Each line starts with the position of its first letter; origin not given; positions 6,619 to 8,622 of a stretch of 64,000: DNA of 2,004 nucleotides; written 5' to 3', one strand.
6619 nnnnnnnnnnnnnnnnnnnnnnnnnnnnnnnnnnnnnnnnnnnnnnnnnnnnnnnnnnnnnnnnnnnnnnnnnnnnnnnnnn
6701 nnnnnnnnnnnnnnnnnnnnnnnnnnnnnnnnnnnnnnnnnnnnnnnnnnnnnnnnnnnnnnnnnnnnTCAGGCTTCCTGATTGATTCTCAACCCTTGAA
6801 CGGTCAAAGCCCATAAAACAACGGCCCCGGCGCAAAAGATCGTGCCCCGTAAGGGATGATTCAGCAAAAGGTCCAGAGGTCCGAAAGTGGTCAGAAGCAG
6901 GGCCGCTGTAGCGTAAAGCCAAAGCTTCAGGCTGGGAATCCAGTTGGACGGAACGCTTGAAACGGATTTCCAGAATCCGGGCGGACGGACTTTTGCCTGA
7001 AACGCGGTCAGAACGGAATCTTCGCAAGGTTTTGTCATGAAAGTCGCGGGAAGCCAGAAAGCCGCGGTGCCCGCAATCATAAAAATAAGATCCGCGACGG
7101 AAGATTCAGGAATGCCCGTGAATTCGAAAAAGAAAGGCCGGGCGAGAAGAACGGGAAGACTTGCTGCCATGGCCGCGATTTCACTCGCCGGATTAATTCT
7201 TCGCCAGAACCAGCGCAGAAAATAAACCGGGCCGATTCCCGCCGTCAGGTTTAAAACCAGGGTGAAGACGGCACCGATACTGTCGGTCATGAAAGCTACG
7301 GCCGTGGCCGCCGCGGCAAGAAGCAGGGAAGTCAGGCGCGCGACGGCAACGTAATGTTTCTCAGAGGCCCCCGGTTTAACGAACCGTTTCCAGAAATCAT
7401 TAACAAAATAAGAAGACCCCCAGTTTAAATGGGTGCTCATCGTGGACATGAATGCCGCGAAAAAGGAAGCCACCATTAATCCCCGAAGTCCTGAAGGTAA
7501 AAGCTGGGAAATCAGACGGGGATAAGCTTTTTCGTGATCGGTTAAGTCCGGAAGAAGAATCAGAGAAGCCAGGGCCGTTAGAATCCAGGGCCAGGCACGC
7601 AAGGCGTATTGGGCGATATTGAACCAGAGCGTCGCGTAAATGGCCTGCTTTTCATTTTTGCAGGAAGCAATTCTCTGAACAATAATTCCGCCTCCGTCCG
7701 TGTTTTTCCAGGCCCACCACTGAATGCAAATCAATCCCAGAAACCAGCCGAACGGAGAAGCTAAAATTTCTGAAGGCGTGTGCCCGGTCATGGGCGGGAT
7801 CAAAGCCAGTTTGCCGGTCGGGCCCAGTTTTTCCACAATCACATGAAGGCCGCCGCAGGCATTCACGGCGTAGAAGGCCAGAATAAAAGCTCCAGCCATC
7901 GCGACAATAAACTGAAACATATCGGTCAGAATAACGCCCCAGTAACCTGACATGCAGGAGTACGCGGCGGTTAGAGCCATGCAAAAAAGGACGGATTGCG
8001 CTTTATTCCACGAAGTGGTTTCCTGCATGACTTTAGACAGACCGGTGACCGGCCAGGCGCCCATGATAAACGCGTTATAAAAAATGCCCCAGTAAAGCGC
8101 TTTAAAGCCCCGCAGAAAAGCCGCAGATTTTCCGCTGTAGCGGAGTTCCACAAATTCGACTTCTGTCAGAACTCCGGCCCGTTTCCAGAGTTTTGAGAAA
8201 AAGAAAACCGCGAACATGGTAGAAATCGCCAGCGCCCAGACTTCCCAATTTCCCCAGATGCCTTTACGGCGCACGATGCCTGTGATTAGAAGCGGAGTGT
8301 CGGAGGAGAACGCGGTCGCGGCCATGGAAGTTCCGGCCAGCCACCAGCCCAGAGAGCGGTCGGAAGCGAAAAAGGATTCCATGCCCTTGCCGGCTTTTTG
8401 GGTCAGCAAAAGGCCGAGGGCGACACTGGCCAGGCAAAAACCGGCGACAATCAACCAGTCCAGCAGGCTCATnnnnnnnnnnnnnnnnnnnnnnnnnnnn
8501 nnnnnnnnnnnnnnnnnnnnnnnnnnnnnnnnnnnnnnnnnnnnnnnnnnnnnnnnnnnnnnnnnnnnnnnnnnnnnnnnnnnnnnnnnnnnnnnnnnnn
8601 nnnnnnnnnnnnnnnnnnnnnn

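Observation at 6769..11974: Peptidoglycan-recycling cluster with an SSS-family transporter in place of AmpG/MurP, and promoterless divergent spacing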

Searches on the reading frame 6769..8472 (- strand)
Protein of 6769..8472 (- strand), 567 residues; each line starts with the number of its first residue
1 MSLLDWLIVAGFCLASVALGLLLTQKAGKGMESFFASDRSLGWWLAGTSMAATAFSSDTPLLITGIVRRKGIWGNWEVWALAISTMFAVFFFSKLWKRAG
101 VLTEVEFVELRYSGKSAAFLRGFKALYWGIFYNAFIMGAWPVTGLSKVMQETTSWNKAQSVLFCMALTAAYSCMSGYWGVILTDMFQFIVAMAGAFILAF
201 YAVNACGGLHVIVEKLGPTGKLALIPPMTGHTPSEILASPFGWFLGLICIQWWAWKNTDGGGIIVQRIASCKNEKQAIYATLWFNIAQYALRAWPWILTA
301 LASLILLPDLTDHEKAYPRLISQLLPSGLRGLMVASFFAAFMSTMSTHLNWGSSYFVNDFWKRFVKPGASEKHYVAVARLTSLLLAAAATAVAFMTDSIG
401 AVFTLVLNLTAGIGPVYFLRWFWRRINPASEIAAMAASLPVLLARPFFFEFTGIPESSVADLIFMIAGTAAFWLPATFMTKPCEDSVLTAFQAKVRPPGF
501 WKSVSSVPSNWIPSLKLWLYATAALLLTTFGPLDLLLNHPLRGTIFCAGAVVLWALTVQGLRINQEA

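Call 3: search_protein_families(library=pfam, proteins=[window:6769-8472:-])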
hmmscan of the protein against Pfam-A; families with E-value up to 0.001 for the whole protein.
window:6769-8472:- (567 aa): 1 family
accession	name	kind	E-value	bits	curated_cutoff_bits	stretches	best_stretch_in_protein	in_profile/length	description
PF00474.23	SSF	-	1.7e-41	142.9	22.8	1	34-429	1-397/406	Sodium:solute symporter family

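Call 4: search_protein_families(library=ncbifam, proteins=[window:6769-8472:-])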
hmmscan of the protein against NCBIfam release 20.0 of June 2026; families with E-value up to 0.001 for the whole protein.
window:6769-8472:- (567 aa): 6 families
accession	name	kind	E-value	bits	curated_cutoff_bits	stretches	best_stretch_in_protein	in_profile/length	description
TIGR00813.1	sss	superfamily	5.5e-45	154.2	184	1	34-437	1-410/411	sodium/solute symporter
NF007790.0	PRK10484.1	equivalog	2e-22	79.7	401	1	24-448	24-454/527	solute:sodium symporter family transporter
TIGR02121.1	Na_Pro_sym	equivalog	2.1e-20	72.9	515.5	1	14-437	12-429/488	sodium/proline symporter PutP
TIGR02119.1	panF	equivalog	3.3e-17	62.7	328.05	1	25-439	26-431/471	sodium/pantothenate symporter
TIGR03648.1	Na_symport_lg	subfamily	6.3e-10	38.1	320.75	1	325-450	358-485/547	VC_2705 family sodium/solute symporter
NF011948.0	PRK15419.1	equivalog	7.9e-10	38.2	955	1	316-439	313-439/502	sodium/proline symporter PutP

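Call 12: find_homologous_proteins(query=window:6769-8472:-)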
Query window:6769-8472:- (567 aa): 7544 proteins with E <= 0.001 among 8000 candidates; the best 120 are listed.
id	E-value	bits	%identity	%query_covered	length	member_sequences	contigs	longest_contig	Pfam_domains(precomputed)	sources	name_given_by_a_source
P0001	0.0e+0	1039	81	99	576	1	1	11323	PF00474.24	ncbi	-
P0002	0.0e+0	1028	80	100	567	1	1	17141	PF00474.24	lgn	-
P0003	9.3e-298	1007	78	99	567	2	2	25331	PF00474.24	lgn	-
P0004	4.1e-297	1004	79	99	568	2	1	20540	PF00474.24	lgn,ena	-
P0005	1.3e-296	1003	78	99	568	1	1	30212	PF00474.24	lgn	-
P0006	1.8e-276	936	72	99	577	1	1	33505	PF00474.24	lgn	-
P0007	2.9e-273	926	73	100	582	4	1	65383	PF00474.24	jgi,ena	-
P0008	3.7e-272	922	71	100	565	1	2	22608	PF00474.24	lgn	-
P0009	3.9e-270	915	71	99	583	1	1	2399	PF00474.24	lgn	-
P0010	1.5e-269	913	71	100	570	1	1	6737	PF00474.24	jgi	jgi:solute:Na+ symporter, SSS family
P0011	5.9e-269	912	71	100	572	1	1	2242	PF00474.24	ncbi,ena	-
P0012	1.8e-268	910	71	100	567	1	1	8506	PF00474.24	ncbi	-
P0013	7.1e-268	908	73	98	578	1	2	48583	PF00474.24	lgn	-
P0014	1.9e-267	907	71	100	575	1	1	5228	PF00474.24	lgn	-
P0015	3.5e-266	902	71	99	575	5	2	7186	PF00474.24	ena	-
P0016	3.5e-266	902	70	100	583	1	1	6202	PF00474.24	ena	-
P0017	1.1e-265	901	71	99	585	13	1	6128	PF00474.24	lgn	-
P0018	1.4e-265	900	71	100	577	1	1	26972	PF00474.24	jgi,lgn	-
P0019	2.6e-265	899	69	100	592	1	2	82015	PF00474.24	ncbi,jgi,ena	-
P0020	3.2e-265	899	71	99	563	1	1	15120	PF00474.24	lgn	-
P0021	7.6e-264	895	71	98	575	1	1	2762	PF00474.24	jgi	jgi:solute:Na+ symporter, SSS family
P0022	3.4e-263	892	71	99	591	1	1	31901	PF00474.24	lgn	-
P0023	6.1e-263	892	71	100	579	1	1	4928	PF00474.24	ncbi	-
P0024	6.5e-263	892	70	99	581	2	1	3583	PF00474.24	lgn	-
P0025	6.5e-263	892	70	99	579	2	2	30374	PF00474.24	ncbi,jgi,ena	-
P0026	6.9e-263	891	71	99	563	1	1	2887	PF00474.24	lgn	-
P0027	9.7e-263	891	70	99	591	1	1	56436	PF00474.24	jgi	jgi:SSS family transporter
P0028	1.0e-262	891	69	100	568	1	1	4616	PF00474.24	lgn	-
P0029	1.3e-262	891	70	98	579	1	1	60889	PF00474.24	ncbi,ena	-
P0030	1.5e-262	890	72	99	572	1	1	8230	PF00474.24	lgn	-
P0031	1.2e-261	887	69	99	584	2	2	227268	PF00474.24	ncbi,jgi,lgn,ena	-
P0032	1.8e-261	887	70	99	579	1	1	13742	PF00474.24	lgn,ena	-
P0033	9.7e-260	881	69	99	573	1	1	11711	PF00474.24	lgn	-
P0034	8.9e-259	878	69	100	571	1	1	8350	PF00474.24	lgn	-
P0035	1.2e-258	878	70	99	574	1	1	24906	PF00474.24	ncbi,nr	ncbi:MAG: Na+:solute symporter [Candidatus Omnitrophica bacterium]|nr:Na+:solute symporter [Candidat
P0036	4.8e-257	872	68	100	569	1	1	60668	PF00474.24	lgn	-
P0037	5.3e-257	872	68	100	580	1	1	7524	PF00474.24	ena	-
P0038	1.3e-256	871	68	100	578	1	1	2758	PF00474.24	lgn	-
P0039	2.8e-256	870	69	99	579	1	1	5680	PF00474.24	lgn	-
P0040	4.4e-256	869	70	95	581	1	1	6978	PF00474.24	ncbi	-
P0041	1.5e-255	867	68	98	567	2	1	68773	PF00474.24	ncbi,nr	ncbi:MAG TPA: sodium:solute symporter family protein [Verrucomicrobiae bacterium]|nr:sodium:solute s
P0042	3.2e-254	863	68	98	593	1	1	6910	PF00474.24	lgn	-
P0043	7.9e-254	862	69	100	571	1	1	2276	PF00474.24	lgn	-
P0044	8.7e-254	861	69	99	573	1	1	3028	PF00474.24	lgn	-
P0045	6.7e-253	859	69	100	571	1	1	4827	PF00474.24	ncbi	-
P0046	6.9e-253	858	68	99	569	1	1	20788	PF00474.24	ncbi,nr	ncbi:MAG: Na+:solute symporter [Candidatus Omnitrophica bacterium]|nr:Na+:solute symporter [Candidat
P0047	2.7e-252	857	67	99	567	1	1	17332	PF00474.24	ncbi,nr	ncbi:MAG: Na+:solute symporter [Candidatus Omnitrophica bacterium]|nr:Na+:solute symporter [Candidat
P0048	4.2e-251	853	68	99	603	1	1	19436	PF00474.24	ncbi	-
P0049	1.6e-250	851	67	100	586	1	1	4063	PF00474.24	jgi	jgi:SSS family transporter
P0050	2.0e-250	850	66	100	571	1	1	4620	PF00474.24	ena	-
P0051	3.3e-250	850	67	99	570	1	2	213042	PF00474.24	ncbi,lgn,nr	ncbi:MAG: Na+:solute symporter [Candidatus Omnitrophica bacterium]|nr:Na+:solute symporter [Candidat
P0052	2.3e-248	844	67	99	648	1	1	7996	PF00474.24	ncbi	-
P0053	3.8e-248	843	66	100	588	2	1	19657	PF00474.24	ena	-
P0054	1.7e-247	841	67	98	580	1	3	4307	PF00474.24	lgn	-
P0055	3.6e-247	840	65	99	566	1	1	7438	PF00474.24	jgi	-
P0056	1.1e-246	838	66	99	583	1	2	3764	PF00474.24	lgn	-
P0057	5.3e-246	836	67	99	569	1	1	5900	PF00474.24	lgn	-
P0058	2.1e-245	834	66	99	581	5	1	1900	PF00474.24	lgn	-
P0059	1.7e-244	831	66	99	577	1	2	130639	PF00474.24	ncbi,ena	-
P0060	3.3e-244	830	66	99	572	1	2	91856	PF00474.24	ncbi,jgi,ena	-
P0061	1.4e-240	818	65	99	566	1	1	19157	PF00474.24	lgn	-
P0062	2.3e-240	817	72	89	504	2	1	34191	PF00474.24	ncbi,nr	ncbi:MAG: Na+:solute symporter [Candidatus Omnitrophica bacterium]|nr:Na+:solute symporter [Candidat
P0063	1.1e-239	815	65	99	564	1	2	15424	PF00474.24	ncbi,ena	-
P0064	2.1e-237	807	64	99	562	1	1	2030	PF00474.24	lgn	-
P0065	1.0e-236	805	64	99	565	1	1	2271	PF00474.24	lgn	-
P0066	4.2e-221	754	59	100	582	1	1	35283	PF00474.24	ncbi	-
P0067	7.6e-221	753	61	98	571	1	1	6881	PF00474.24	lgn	-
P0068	3.0e-219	747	59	98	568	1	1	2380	PF00474.24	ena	-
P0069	3.6e-219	747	59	96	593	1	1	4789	PF00474.24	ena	-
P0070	3.9e-219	747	60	99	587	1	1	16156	PF00474.24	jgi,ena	-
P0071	5.3e-218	743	59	98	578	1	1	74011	PF00474.24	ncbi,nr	ncbi:MAG: Na+:solute symporter [Candidatus Omnitrophica bacterium]|nr:Na+:solute symporter [Candidat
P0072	1.1e-217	742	60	99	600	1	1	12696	PF00474.24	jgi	-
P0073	2.8e-217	741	60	98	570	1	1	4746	PF00474.24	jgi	jgi:Na+/proline symporter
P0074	6.5e-217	740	59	100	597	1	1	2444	PF00474.24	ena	-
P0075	8.9e-217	739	61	100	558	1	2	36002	PF00474.24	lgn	-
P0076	1.7e-216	738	59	99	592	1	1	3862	PF00474.24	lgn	-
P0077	3.3e-216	737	60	98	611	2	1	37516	PF00474.24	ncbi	-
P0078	1.0e-215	736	59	100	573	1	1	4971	PF00474.24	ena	-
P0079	2.0e-215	735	59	98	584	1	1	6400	PF00474.24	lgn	-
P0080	2.4e-215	735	59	96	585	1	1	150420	PF00474.24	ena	-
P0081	7.1e-215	733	59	98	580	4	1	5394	PF00474.24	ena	-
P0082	1.3e-214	732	58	99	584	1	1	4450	PF00474.24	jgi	-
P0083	3.1e-214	731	60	96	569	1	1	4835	PF00474.24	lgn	-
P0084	4.2e-214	730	59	98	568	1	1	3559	PF00474.24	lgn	-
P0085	4.7e-214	730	59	98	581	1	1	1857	PF00474.24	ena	-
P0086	5.0e-214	730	58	100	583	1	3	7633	PF00474.24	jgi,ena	-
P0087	5.0e-214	730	59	99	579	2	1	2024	PF00474.24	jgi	-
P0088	5.3e-214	730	59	99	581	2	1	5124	PF00474.24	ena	-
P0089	5.8e-214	730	60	95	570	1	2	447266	PF00474.24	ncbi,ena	-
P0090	6.2e-214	730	58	99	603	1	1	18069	PF00474.24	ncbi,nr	ncbi:MAG: Na+:solute symporter [Candidatus Omnitrophica bacterium]|nr:Na+:solute symporter [Candidat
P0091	6.9e-214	730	58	100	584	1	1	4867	PF00474.24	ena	-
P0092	7.7e-214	730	59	98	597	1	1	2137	PF00474.24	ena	-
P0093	8.3e-214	729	58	100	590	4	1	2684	PF00474.24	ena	-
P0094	8.8e-214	729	59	100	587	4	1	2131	PF00474.24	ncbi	-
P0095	8.8e-214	729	58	100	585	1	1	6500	PF00474.24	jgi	-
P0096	1.3e-213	729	60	95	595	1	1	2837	PF00474.24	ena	-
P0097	1.6e-213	729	59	98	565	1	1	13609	PF00474.24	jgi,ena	-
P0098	2.2e-213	728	58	100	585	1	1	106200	PF00474.24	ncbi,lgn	-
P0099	2.8e-213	728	59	98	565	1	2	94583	PF00474.24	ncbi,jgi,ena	-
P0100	3.0e-213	728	61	96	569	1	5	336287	PF00474.24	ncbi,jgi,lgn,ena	-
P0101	3.0e-213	728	58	100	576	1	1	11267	PF00474.24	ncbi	-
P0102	4.6e-213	727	58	99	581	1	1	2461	PF00474.24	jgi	jgi:Na+/proline symporter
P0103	6.0e-213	727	58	100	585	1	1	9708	PF00474.24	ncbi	-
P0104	8.9e-213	726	59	100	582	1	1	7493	PF00474.24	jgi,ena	-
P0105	9.9e-213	726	58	100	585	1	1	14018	PF00474.24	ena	-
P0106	1.3e-212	726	58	98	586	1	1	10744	PF00474.24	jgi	jgi:SSS family transporter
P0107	1.6e-212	725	59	98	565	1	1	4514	PF00474.24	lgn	-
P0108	2.7e-212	724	61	95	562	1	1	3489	PF00474.24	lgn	-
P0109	2.8e-212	724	59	98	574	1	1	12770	PF00474.24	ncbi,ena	-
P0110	3.1e-212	724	58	97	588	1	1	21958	PF00474.24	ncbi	-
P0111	3.4e-212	724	58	100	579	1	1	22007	PF00474.24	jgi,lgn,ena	-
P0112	5.2e-212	724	59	98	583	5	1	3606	PF00474.24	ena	-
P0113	9.0e-212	723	58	96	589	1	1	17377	PF00474.24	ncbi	-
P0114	9.2e-212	723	60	98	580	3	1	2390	PF00474.24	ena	-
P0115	1.2e-211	722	59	97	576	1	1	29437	PF00474.24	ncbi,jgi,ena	-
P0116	1.3e-211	722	58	98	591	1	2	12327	PF00474.24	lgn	-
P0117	1.7e-211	722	57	100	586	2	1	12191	PF00474.24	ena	-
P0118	1.8e-211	722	57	99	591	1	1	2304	PF00474.24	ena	-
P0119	2.2e-211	721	59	96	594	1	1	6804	PF00474.24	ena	-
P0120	2.5e-211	721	58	98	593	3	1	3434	PF00474.24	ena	-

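Call 17: find_encoding_contigs(protein=P0031, flank=8000, max_places=2)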
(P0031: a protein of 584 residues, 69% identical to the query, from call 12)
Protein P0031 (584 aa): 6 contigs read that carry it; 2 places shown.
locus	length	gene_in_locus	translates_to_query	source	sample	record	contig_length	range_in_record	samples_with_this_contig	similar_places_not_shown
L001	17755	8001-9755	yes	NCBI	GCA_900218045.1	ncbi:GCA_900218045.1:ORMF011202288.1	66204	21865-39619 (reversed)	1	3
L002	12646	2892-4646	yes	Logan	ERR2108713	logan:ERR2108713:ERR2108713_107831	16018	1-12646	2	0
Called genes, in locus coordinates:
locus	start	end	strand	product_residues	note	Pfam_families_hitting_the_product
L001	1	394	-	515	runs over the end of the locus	PF00933:Glyco_hydro_3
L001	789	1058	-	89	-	PF00679:EFG_C, PF21018:BipA_C (weak)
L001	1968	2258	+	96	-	PF01610:DDE_Tnp_ISL3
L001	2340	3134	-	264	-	PF00072:Response_reg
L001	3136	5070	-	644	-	PF00512:HisKA, PF02518:HATPase_c, PF00072:Response_reg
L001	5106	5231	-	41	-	-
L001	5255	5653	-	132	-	PF00072:Response_reg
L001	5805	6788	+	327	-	PF20741:GKRP-like_C (faint), PF13580:SIS_2, PF22645:GKRP_SIS_N, PF01380:SIS (weak)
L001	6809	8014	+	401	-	PF03702:AnmK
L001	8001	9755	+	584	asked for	PF00474:SSF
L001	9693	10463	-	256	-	PF00106:adh_short, PF13561:adh_short_C2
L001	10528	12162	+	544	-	PF03372:Exo_endo_phos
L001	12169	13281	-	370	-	PF00437:T2SSE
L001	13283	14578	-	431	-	PF02491:SHS2_FTSA, PF14450:FtsA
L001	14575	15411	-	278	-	PF08478:POTRA_1, PF03799:FtsQ_DivIB_C (weak)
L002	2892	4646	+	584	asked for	PF00474:SSF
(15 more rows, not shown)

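Call 18: find_encoding_contigs(protein=P0089, flank=8000, max_places=2)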
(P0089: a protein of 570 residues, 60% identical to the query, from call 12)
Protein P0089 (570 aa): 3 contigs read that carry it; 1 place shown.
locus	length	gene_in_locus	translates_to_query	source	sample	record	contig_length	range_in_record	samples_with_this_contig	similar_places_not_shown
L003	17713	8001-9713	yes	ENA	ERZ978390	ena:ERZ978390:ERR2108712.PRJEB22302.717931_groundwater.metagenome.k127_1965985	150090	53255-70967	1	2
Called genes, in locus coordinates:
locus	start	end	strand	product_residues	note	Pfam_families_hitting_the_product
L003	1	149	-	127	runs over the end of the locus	-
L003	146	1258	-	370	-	PF00890:FAD_binding_2, PF01266:DAO, PF01494:FAD_binding_3 (faint), PF03486:HI0933_like (faint), PF07992:Pyr_redox_2 (faint), PF13450:NAD_binding_8 (weak), PF13738:Pyr_redox_3 (faint)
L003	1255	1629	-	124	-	-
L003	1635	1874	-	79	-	PF12728:HTH_17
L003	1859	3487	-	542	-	PF03372:Exo_endo_phos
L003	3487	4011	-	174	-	PF01161:PBP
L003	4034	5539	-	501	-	PF00933:Glyco_hydro_3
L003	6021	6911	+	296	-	PF20741:GKRP-like_C (faint), PF13580:SIS_2, PF22645:GKRP_SIS_N, PF01380:SIS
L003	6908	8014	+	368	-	PF03702:AnmK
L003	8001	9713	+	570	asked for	PF00474:SSF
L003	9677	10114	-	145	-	PF00254:FKBP_C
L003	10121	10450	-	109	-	PF01257:2Fe-2S_thioredx (weak)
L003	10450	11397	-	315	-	PF00487:FA_desaturase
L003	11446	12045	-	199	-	PF17263:DUF5329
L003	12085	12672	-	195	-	PF25247:LbH_GLGC (faint), PF25087:GMPPB_C (weak), PF25084:LbH_EIF2B (weak), PF00132:Hexapep, PF14602:Hexapep_2 (weak)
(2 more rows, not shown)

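Call 20: find_related_loci(query=A1, collection=genome_contigs, flank=8000)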
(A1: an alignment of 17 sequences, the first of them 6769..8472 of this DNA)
Query A1 (567 aa) in genome_contigs; peptide patterns used: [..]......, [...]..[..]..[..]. (x = any residue, [..] = any of these).
599 stretches matched a pattern (row limit reached: there are more); 34 encode a relative of the query (tblastn E <= 1e-3); 33 distinct loci.
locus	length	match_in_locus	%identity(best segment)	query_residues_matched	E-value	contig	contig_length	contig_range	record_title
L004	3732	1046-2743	70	1-566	0e+0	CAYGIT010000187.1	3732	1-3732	MAG TPA_asm: uncultured bacterium isolate ERP113451_co3_34 genome assembly, contig: NODE_27942_length_3732_cov_7.015774,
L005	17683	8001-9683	70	1-561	0e+0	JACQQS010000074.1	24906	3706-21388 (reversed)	MAG: Candidatus Omnitrophota bacterium isolate NC_groundwater_1339_Ag_S-0.2um_49_42 S_p2_S4_coassembly_k141_3686649, who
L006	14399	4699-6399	69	1-566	0e+0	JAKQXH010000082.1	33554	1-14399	MAG: Candidatus Omnitrophota bacterium isolate USST_metabat.84_sub k141_1393161, whole genome shotgun sequence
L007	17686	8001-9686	67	1-562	0e+0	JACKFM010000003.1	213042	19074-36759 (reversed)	MAG: Candidatus Omnitrophota bacterium isolate HK-STAS-OMNI-5 HK-STAS-OMNI-5_3, whole genome shotgun sequence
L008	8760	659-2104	76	1-482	0e+0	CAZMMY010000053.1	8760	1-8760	MAG TPA_asm: uncultured bacterium isolate SRP342105_co1_337 genome assembly, contig: NODE_11154_length_8760_cov_3.724411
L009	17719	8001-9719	66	1-562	0e+0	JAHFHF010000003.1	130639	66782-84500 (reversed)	MAG: Candidatus Omnitrophota bacterium isolate nzgw332 NODE_86_length_130640_cov_3.520698, whole genome shotgun sequence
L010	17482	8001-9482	72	1-502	0e+0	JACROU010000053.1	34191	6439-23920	MAG: Candidatus Omnitrophota bacterium isolate NC_groundwater_1969_Pr3_S-0.2um_47_3 scaffold_7537, whole genome shotgun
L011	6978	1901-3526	70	1-540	0e+0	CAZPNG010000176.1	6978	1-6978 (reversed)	MAG TPA_asm: uncultured bacterium isolate binchicken_co203_484 genome assembly, contig: k141_3713460, whole genome shotg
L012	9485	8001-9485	71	1-495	0e+0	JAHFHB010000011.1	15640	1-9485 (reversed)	MAG: Candidatus Omnitrophota bacterium isolate nzgw329 NODE_5395_length_15641_cov_2.534343, whole genome shotgun sequenc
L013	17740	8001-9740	59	1-566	0e+0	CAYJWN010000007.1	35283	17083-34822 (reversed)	MAG TPA_asm: uncultured Planctomycetales bacterium isolate ERP125453_co1_486 genome assembly, contig: NODE_960_length_35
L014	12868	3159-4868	59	1-556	0e+0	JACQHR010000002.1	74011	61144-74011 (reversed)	MAG: Candidatus Omnitrophota bacterium isolate NC_groundwater_1104_Ag_S2p5_61_386 S_2p5_S6_coassembly_k141_43965, whole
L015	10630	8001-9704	59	1-555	0e+0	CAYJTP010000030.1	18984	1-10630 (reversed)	MAG TPA_asm: uncultured Planctomycetales bacterium isolate ERP125453_co1_410 genome assembly, contig: NODE_2875_length_1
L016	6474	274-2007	57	1-566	0e+0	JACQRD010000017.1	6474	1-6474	MAG: Candidatus Omnitrophota bacterium isolate NC_groundwater_1350_Ag_S-0.2um_65_73 S_p2_S4_coassembly_k141_709346, whol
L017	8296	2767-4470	59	1-555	0e+0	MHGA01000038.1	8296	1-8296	MAG: Omnitrophica WOR_2 bacterium GWA2_63_20 gwa2_scaffold_65204, whole genome shotgun sequence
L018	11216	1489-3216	56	1-562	0e+0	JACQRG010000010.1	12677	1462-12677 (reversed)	MAG: Candidatus Omnitrophota bacterium isolate NC_groundwater_1353_Ag_S-0.2um_68_85 S_p2_S4_coassembly_k141_452377, whol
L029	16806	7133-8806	41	1-552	7e-125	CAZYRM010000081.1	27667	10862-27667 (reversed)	MAG TPA_asm: uncultured Planctomycetia bacterium isolate binchicken_co248_153 genome assembly, contig: NODE_1536_length_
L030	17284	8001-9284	43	1-455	2e-117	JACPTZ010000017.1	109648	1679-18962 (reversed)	MAG: Planctomycetota bacterium isolate NC_groundwater_745_Ag_S-0.65um_67_9 S37_SO-6_scaffold_108751, whole genome shotgu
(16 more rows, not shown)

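Call 23: search_solved_structures(query=window:6769-8472:-, max_evalue=0.01)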
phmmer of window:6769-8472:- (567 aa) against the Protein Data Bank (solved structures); distinct sequences matched with E-value up to 0.01: 12.
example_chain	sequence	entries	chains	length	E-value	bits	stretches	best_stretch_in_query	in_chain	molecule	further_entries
2xq2_A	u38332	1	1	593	1.4e-22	83.1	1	2-449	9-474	SODIUM/GLUCOSE COTRANSPORTER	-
7sla_A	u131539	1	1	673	1.4e-22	83.1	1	8-445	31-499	Sodium/glucose cotransporter 1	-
7sl8_A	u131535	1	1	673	1.4e-22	83.1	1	8-445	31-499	Sodium/glucose cotransporter 1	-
7wmv_A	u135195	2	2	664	2.3e-20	75.8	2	316-444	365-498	Sodium/glucose cotransporter 1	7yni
3dh4_A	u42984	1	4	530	8.5e-20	73.9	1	37-448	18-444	Sodium/glucose cotransporter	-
7vsi_A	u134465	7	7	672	1.7e-19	73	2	315-445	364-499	Sodium/glucose cotransporter 2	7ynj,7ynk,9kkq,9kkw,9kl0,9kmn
8hb0_A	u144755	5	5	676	1.7e-19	73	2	315-445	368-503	Sodium/glucose cotransporter 2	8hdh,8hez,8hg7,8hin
2xq2_B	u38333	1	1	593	1.4e-18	69.9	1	40-448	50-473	SODIUM/GLUCOSE COTRANSPORTER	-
9rws_A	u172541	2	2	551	1.6e-11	46.6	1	24-442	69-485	Solute carrier family 5 (High affinity choline transporter), member 7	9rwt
5nv9_A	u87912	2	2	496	3.2e-11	45.6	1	4-476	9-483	Putative sodium:solute symporter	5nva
7uuy_A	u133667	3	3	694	2.4e-08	36.1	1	5-402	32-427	Sodium/iodide cotransporter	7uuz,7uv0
9zfl_A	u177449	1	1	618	6.7e-08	34.6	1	5-402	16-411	Sodium/iodide cotransporter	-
